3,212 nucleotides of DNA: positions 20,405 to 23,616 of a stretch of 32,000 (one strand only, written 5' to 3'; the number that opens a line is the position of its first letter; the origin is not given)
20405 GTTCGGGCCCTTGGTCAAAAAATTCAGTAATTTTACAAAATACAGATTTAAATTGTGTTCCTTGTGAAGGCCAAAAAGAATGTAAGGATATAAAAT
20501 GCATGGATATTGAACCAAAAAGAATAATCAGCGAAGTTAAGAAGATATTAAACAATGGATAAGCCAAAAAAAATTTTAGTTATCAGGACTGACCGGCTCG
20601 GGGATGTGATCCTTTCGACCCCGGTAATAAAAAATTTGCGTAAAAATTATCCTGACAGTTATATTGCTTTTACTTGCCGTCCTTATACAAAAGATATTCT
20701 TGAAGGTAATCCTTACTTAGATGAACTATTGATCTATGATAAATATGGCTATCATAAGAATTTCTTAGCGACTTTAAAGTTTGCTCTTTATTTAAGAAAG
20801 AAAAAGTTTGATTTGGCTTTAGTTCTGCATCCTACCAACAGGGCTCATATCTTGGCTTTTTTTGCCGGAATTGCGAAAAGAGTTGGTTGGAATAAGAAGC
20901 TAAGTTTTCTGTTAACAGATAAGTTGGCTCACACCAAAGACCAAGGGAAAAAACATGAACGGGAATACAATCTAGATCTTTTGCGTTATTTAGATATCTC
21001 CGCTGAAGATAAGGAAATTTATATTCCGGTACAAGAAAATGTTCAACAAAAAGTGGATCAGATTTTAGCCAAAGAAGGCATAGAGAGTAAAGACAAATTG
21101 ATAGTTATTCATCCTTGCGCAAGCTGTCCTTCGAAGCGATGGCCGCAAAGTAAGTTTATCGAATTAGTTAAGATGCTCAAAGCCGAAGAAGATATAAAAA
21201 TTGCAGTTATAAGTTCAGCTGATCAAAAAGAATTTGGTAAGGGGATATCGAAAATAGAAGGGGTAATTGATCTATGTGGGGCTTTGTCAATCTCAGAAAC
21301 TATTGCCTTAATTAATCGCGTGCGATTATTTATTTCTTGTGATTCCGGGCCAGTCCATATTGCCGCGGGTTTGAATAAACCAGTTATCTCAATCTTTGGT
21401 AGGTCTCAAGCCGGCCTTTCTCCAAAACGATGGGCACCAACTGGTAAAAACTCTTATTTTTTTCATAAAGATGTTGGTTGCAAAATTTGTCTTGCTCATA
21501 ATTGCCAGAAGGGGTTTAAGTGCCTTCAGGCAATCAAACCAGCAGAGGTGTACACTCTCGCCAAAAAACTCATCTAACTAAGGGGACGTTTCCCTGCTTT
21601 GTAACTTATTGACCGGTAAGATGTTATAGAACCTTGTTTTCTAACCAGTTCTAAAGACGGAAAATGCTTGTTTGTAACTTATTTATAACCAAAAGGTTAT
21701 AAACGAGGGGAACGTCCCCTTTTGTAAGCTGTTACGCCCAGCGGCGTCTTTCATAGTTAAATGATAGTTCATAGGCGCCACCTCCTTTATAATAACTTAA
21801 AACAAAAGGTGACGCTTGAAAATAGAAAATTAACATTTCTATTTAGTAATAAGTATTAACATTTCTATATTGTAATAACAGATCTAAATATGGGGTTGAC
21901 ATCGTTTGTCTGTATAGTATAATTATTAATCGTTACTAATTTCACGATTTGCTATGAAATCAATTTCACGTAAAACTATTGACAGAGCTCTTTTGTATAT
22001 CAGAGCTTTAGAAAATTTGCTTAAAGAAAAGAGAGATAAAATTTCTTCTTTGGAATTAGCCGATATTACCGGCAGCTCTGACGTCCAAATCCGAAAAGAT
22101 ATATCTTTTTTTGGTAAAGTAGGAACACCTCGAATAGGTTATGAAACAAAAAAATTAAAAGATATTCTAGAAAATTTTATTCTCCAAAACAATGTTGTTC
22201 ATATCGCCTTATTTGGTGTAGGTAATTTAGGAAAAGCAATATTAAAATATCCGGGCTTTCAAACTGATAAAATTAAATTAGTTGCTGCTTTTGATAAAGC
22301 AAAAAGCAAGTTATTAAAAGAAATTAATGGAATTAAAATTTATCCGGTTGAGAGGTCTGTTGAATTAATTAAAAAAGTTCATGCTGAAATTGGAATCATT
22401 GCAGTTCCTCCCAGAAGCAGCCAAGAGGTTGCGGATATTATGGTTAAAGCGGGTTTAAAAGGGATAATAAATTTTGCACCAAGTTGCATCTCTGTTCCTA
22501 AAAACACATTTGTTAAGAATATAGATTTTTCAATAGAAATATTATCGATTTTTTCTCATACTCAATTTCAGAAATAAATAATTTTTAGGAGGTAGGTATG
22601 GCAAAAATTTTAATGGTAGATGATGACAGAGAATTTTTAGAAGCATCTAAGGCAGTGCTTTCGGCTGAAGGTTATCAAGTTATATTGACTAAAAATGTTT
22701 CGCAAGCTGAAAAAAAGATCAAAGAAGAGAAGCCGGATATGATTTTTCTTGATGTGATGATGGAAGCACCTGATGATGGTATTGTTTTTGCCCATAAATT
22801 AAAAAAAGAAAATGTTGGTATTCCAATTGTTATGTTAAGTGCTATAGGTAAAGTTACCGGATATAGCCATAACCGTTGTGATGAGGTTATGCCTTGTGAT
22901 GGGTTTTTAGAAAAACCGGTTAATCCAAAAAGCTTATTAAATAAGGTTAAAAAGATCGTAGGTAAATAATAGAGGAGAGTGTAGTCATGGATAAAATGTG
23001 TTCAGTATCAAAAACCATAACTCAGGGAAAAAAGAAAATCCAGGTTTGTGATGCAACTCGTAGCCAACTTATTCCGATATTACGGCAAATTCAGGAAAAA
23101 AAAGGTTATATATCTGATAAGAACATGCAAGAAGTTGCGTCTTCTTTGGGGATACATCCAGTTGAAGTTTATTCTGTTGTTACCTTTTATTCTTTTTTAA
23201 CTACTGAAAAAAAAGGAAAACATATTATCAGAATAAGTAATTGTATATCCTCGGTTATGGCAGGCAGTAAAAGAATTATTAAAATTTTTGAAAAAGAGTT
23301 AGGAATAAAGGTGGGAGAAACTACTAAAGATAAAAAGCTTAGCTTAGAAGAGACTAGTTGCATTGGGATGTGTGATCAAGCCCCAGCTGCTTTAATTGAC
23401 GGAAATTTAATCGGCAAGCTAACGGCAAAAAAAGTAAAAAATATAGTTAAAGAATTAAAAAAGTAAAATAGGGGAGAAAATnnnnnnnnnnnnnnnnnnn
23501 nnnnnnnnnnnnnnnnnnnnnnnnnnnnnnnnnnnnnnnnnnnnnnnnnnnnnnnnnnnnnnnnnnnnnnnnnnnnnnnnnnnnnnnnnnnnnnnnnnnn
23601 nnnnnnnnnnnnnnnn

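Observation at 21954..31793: Candidate novel system: Rex plus two tandem REC/HydC/HydB/HydA modules linked by a sensor-less histidine kinase, with no DNA-binding output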

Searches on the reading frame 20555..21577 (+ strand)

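Call 63: search_protein_families(library=pfam, proteins=[window:20555-21577:+], max_evalue=0.00001)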
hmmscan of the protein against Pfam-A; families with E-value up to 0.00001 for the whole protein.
window:20555-21577:+ (340 aa): 1 family
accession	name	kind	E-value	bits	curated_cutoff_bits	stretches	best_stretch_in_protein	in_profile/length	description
PF01075.23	Glyco_transf_9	-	5.5e-38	131.1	22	1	75-318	3-242/247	Glycosyltransferase family 9 (heptosyltransferase)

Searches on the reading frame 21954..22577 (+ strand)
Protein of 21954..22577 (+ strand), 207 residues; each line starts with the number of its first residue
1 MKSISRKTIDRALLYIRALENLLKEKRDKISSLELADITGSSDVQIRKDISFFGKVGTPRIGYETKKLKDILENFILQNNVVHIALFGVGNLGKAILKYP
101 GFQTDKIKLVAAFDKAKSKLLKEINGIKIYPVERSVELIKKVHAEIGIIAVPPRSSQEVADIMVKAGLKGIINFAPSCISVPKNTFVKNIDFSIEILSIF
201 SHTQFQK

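Call 3: search_protein_families(library=pfam, proteins=[window:21954-22577:+], max_evalue=0.01)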
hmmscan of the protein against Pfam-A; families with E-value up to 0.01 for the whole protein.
window:21954-22577:+ (207 aa): 4 families
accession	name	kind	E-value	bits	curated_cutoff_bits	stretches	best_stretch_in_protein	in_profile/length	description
PF02629.25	CoA_binding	-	3.8e-18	66.5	22.3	1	83-176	5-96/97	CoA binding domain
PF06971.19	Put_DNA-bind_N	-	1.7e-12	47.6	27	1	4-51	2-49/49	Putative DNA-binding protein N-terminus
PF03807.23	F420_oxidored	-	0.0031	18.5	21.6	1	84-165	2-80/94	NADP oxidoreductase coenzyme F420-dependent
PF01408.29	GFO_IDH_MocA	-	0.0056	17.8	24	1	83-168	2-87/120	Oxidoreductase family, NAD-binding Rossmann fold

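Call 4: search_protein_families(library=ncbifam, proteins=[window:21954-22577:+], max_evalue=0.001)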
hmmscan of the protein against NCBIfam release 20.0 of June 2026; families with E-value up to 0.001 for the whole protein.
window:21954-22577:+ (207 aa): 9 families
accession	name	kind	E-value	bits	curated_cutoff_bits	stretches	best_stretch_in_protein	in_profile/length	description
NF003995.0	PRK05472.2-4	subfamily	1.9e-58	197.5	126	1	2-199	4-201/213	redox-sensing transcriptional repressor Rex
NF003993.0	PRK05472.2-2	equivalog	2e-54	184.4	217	1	2-204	4-206/212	redox-sensing transcriptional repressor Rex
NF003994.0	PRK05472.2-3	equivalog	3.6e-54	183.4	130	1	2-204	7-209/217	redox-sensing transcriptional repressor Rex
NF003996.0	PRK05472.2-5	equivalog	1.1e-50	172.3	138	1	4-202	2-198/209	redox-sensing transcriptional repressor Rex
NF003989.0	PRK05472.1-3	equivalog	9.9e-48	162.7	177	1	2-199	6-203/215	redox-sensing transcriptional repressor Rex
NF003992.0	PRK05472.2-1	equivalog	2.6e-47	161.1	226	1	3-201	20-217/249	redox-sensing transcriptional repressor Rex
NF003990.0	PRK05472.1-4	equivalog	9.9e-43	146.2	233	1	2-198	5-201/214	redox-sensing transcriptional repressor Rex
NF003988.0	PRK05472.1-1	equivalog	1.1e-38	133.4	321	1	2-198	5-203/214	redox-sensing transcriptional repressor Rex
NF003991.0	PRK05472.1-5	equivalog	6.6e-36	124.2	198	1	3-200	6-203/211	redox-sensing transcriptional repressor Rex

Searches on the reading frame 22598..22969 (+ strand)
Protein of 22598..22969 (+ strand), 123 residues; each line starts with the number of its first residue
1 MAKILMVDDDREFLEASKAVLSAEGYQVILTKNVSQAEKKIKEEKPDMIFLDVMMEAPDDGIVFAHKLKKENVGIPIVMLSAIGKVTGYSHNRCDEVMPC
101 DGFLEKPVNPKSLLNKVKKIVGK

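Call 3: search_protein_families(library=pfam, proteins=[window:22598-22969:+], max_evalue=0.01)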
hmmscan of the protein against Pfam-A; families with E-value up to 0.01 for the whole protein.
window:22598-22969:+ (123 aa): 3 families
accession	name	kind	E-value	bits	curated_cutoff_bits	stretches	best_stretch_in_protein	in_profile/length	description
PF00072.30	Response_reg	-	4.2e-19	69.2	30.2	1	4-118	1-111/111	Response regulator receiver domain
PF02310.24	B12-binding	-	0.0039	17.5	32.1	1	18-78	21-85/121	B12 binding domain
PF20274.4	cREC_REC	-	0.0048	18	27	1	5-72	3-60/88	Cyclic-phosphate processing Receiver domain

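Call 4: search_protein_families(library=ncbifam, proteins=[window:22598-22969:+], max_evalue=0.001)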
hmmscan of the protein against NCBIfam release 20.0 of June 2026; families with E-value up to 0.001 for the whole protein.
window:22598-22969:+ (123 aa): 71 families (the best 25 are shown)
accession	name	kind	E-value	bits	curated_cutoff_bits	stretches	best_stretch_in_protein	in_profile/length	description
NF007005.1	PRK09468.1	equivalog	1.6e-18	67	331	1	2-121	4-119/237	osmolarity response regulator transcription factor OmpR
TIGR02154.1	PhoB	equivalog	7.9e-18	64.6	296.2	1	2-120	3-119/226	phosphate regulon transcriptional regulator PhoB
NF047793.1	ResRegPgtA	equivalog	5.2e-17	61.8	650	1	3-120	7-120/414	two-component system response regulator PgtA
NF045944.1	ResRegRpaBCyano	equivalog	2.6e-16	59.7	330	1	5-121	1-112/229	response regulator transcription factor RpaB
NF040689.1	MtrAB_MtrA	equivalog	3.2e-16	59.3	300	1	4-118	1-110/219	MtrAB system response regulator MtrA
NF045717.1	DVU0259_DivK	exception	1.4e-15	57.5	160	1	2-121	3-116/117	DVU0259 family response regulator domain-containing protein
NF008199.0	PRK10955.1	equivalog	4.3e-15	56.3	341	1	1-121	1-115/232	envelope stress response regulator transcription factor CpxR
NF007135.0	PRK09581.1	equivalog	6.4e-15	54.9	474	1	1-120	2-119/457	PleD family two-component system response regulator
NF051870.1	NAssimRespRegNtrX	equivalog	4e-14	52.3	600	1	1-119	1-117/452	nitrogen assimilation response regulator NtrX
NF040534.1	resp_reg_YycF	equivalog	1.8e-13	50.3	340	1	3-119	2-113/231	response regulator YycF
NF007546.0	PRK10161.1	equivalog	2.9e-13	49.9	471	1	3-121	4-120/229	phosphate response regulator transcription factor PhoB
NF052313.1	T9SS_RR_PorX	equivalog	4.9e-13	48.7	300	1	3-121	2-116/513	T9SS response regulator signal transducer PorX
NF041733.1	resp_reg_CseB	equivalog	5.4e-12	45.6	350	1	3-119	2-113/228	two-component system response regulator CseB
NF053854.1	RespRegPhoBBctds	equivalog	7.5e-12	45.1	270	1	4-121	1-115/225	two-component system response regulator PhoB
NF011695.0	PRK15115.1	equivalog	1.1e-11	44.2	763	1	2-118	7-119/445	two-component system response regulator GlrR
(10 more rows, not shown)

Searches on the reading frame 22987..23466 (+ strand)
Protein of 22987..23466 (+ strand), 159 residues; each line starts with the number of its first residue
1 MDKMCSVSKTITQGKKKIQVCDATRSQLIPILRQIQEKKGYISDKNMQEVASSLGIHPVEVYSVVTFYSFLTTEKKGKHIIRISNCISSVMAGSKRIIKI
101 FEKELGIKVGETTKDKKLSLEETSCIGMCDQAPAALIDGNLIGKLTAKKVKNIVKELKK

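Call 3: search_protein_families(library=pfam, proteins=[window:22987-23466:+], max_evalue=0.01)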
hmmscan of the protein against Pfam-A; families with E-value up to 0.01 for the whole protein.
window:22987-23466:+ (159 aa): 2 families
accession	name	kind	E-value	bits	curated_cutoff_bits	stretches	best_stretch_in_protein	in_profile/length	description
PF01257.25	2Fe-2S_thioredx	-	7.1e-46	156.1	24.8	1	18-158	5-145/145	Thioredoxin-like [2Fe-2S] ferredoxin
PF07293.16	DUF1450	-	0.0013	18.9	30.1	1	84-157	6-72/75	Protein of unknown function (DUF1450)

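Call 4: search_protein_families(library=ncbifam, proteins=[window:22987-23466:+], max_evalue=0.001)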
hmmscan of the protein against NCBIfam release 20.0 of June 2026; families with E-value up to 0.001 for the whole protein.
window:22987-23466:+ (159 aa): 9 families
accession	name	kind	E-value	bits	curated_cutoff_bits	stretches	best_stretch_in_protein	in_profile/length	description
NF005722.0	PRK07539.1-2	equivalog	1.2e-39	135.9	141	1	11-157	10-156/157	NADH-quinone oxidoreductase subunit NuoE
TIGR01958.1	nuoE_fam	subfamily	3.5e-38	131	142.4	1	22-158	12-148/148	NADH-quinone oxidoreductase subunit NuoE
NF005725.0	PRK07539.1-5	equivalog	1.8e-35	122.2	220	1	22-158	35-172/174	NADH-quinone oxidoreductase subunit NuoE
NF004638.0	PRK05988.1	equivalog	1.2e-33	116.1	198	1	4-158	4-158/159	formate dehydrogenase subunit gamma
NF005747.0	PRK07571.1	equivalog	7.8e-33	113.5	224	1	18-158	29-169/173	bidirectional hydrogenase complex protein HoxE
NF005721.0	PRK07539.1-1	equivalog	5.8e-25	88.1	308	1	22-158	42-178/292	NADH-quinone oxidoreductase subunit NuoE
NF005723.0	PRK07539.1-3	equivalog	1.1e-24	87.1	226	1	21-159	19-158/158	NADH-quinone oxidoreductase subunit NuoE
NF005724.0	PRK07539.1-4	equivalog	2.7e-19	70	280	1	24-157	38-172/240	NADH-quinone oxidoreductase subunit NuoE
NF009040.0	PRK12373.1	equivalog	3.9e-17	63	514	1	25-157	36-169/400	NADH-quinone oxidoreductase subunit E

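Call 15: search_solved_structures(query=window:22987-23466:+, show_alignments=3)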
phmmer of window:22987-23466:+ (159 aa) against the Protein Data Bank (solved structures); distinct sequences matched with E-value up to 0.001: 55.
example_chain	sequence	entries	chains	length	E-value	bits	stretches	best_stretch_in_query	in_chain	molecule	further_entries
8a6t_C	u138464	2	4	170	9.5e-27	96.9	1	24-157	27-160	Electron bifurcating hydrogenase subunit HydC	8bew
7p5h_C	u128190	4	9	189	1.1e-26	96.7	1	24-158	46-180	Fe-hydrogenase, subunit gamma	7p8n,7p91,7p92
9n5u_C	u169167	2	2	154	9.1e-24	87.3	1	24-158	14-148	NfnC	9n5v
5xtb_O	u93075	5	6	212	1.4e-23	86.7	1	27-158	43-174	NADH dehydrogenase [ubiquinone] flavoprotein 2, mitochondrial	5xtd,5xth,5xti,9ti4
9cwt_O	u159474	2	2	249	2e-23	86.1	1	27-158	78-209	NADH dehydrogenase [ubiquinone] flavoprotein 2, mitochondrial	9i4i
7zd6_2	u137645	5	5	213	7e-23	84.4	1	27-158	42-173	NADH dehydrogenase [ubiquinone] flavoprotein 2, mitochondrial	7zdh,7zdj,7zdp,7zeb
9w2u_E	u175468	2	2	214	7.1e-23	84.4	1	27-158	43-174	NADH dehydrogenase [ubiquinone] flavoprotein 2, mitochondrial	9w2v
5lnk_2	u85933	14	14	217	7.4e-23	84.3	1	27-158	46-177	Mitochondrial complex I, 24 kDa subunit | NADH dehydrogenase [ubiquinone] flavoprotein 2, mitochondrial | NDUFV2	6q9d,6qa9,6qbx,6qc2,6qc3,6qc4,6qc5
5ldw_E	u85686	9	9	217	7.4e-23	84.3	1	27-158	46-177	NADH dehydrogenase [ubiquinone] flavoprotein 2, mitochondrial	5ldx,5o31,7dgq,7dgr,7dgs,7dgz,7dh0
7v2c_O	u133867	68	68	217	7.4e-23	84.3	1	27-158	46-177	NADH dehydrogenase [ubiquinone] flavoprotein 2, mitochondrial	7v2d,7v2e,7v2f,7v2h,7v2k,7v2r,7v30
7t2r_C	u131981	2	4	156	9.4e-23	84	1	21-154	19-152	NiFe hydrogenase subunit C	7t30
6zk9_2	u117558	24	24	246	9.9e-23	83.9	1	27-158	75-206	Mitochondrial complex I, 24 kDa subunit | Uncharacterized protein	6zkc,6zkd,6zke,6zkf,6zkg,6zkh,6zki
5lc5_E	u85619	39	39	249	1e-22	83.9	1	27-158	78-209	NADH dehydrogenase [ubiquinone] flavoprotein 2, mitochondrial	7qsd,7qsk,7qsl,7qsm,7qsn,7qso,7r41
5gpn_d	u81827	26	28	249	1e-22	83.8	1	27-158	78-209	NADH dehydrogenase [ubiquinone] flavoprotein 2, mitochondrial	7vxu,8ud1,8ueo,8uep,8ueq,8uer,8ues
5gup_E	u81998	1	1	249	1.1e-22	83.8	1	27-158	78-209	NADH dehydrogenase [ubiquinone] flavoprotein 2, mitochondrial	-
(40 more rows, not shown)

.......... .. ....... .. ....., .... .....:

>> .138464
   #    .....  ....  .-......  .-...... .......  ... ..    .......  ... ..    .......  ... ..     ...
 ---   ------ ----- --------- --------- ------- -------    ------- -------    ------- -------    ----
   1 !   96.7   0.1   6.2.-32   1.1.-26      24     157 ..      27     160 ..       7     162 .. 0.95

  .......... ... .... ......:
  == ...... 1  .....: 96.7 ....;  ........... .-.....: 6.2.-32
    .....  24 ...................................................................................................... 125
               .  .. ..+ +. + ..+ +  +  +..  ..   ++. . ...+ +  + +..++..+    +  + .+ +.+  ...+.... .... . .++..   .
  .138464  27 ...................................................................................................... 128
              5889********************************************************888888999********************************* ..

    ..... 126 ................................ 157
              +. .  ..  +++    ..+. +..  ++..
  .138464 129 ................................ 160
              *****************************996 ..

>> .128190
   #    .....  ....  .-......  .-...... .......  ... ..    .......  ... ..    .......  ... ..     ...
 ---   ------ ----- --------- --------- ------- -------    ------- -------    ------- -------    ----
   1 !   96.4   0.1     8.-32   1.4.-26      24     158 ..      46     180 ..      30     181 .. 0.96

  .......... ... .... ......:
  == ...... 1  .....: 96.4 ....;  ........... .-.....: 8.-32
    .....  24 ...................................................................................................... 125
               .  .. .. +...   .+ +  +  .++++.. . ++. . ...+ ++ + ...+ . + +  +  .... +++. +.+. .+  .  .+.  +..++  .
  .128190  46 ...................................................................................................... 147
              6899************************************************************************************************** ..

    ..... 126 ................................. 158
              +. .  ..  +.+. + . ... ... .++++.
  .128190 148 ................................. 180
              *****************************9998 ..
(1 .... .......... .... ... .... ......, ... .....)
